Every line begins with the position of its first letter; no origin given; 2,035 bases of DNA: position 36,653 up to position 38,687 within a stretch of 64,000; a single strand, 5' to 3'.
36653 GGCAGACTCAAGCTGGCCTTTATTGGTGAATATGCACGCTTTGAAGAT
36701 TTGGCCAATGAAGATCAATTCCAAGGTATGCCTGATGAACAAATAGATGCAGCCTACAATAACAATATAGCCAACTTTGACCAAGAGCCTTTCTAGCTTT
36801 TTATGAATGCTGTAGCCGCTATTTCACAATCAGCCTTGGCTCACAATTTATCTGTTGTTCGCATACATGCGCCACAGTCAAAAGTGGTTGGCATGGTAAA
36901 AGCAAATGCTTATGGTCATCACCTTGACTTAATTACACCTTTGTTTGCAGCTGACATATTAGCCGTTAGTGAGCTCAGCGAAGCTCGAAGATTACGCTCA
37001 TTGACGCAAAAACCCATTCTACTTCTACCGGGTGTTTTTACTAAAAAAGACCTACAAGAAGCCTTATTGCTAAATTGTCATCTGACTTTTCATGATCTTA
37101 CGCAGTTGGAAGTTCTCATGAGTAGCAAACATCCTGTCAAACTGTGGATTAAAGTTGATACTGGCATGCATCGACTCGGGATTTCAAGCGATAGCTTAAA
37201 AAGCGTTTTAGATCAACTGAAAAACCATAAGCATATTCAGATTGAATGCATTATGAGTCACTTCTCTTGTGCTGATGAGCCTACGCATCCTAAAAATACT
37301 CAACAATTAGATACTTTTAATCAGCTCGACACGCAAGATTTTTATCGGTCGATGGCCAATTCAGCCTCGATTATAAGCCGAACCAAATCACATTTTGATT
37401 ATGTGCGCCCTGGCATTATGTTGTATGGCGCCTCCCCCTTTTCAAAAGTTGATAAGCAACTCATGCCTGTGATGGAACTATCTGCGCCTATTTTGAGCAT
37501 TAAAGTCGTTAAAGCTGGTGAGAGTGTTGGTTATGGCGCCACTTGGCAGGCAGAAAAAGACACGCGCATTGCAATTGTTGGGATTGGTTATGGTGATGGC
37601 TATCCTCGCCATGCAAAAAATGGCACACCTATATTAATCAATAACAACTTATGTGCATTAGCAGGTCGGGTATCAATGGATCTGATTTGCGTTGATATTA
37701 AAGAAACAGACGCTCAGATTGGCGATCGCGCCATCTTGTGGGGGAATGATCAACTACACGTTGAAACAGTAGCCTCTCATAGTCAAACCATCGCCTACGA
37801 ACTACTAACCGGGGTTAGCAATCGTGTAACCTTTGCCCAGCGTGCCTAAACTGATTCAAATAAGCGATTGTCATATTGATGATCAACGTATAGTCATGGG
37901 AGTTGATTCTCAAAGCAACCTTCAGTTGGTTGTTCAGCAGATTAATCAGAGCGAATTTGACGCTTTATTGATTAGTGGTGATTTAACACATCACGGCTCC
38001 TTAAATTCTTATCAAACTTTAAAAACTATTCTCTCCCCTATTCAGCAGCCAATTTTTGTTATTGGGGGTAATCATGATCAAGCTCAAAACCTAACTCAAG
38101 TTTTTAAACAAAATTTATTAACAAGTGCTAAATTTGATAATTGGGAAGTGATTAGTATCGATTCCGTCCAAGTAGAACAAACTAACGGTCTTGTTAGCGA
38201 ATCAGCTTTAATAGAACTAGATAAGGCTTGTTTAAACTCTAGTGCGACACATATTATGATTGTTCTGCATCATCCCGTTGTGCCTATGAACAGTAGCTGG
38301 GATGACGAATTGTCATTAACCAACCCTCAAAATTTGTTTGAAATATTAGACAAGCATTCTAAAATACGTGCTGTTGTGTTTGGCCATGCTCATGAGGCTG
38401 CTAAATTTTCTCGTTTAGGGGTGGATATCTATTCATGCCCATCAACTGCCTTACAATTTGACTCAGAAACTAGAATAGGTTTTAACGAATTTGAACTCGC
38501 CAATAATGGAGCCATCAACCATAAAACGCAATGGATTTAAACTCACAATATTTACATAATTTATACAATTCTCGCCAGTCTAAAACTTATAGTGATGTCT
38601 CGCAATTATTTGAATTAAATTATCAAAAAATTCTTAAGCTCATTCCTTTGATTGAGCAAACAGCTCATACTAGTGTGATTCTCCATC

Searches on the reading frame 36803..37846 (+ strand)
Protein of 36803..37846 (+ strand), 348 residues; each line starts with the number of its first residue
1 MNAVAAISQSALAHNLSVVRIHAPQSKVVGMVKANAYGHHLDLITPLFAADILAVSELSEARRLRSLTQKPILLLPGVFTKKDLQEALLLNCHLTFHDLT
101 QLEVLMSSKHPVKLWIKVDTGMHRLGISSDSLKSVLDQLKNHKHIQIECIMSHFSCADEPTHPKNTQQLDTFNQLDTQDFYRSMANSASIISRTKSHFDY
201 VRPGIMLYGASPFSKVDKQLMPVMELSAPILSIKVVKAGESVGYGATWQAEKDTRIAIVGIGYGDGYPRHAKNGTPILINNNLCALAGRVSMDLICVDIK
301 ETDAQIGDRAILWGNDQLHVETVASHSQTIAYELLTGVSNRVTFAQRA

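Call 71: search_protein_families(library=ncbifam, proteins=[window:36803-37846:+], max_evalue=1e-10)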
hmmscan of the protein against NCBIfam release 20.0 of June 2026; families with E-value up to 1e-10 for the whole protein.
window:36803-37846:+ (348 aa): 9 families
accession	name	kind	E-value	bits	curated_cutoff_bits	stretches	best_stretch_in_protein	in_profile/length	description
TIGR00492.1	alr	equivalog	1.6e-100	336.6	168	1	3-343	3-364/369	alanine racemase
NF002970.2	PRK03646.1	exception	5.7e-87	292.1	600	1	4-344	6-353/356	catabolic alanine racemase DadX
NF008897.0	PRK11930.1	equivalog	1.2e-72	245.2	804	1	3-342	460-815/822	bifunctional UDP-N-acetylmuramoyl-tripeptide:D-alanyl-D-alanine ligase/alanine racemase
NF033131.1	vanT-G-Cterm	exception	1.6e-61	208.2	460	1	3-343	3-365/368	serine racemase VanT catalytic subunit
NF000791.0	PRK00053.2-2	equivalog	4.5e-47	160.9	218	1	6-342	5-335/340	alanine racemase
NF033132.1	vanT-CELN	equivalog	1.4e-46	159.3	900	1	3-343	340-694/697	membrane-bound serine racemase VanT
NF000792.0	PRK00053.2-3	equivalog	2.1e-40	139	384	1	6-342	7-354/360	alanine racemase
NF033133.1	vanT-L-cat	exception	1.1e-30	107.1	750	1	9-341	14-360/366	serine racemase VanT-L catalytic subunit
NF009879.0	PRK13340.1-4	subfamily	4.5e-28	98.2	434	1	2-334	41-392/406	alanine racemase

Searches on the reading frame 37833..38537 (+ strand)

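Call 71: search_protein_families(library=ncbifam, proteins=[window:37833-38537:+], max_evalue=1e-10)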
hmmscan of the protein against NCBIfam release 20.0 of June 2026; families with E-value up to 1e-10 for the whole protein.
window:37833-38537:+ (235 aa): 3 families
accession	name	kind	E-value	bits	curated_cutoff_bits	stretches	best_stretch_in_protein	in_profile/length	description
NF008359.0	PRK11148.1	equivalog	3.1e-35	122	225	1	6-213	16-231/275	3',5'-cyclic-AMP phosphodiesterase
NF050112.1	PhdiestSpdARhizob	equivalog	3e-24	86.1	400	1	6-198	1-209/264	2', 3'cyclic nucleotide phosphodiesterase SpdA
TIGR03729.1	acc_ester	subfamily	1.2e-11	44.5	148.25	0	7-91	2-81/239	putative phosphoesterase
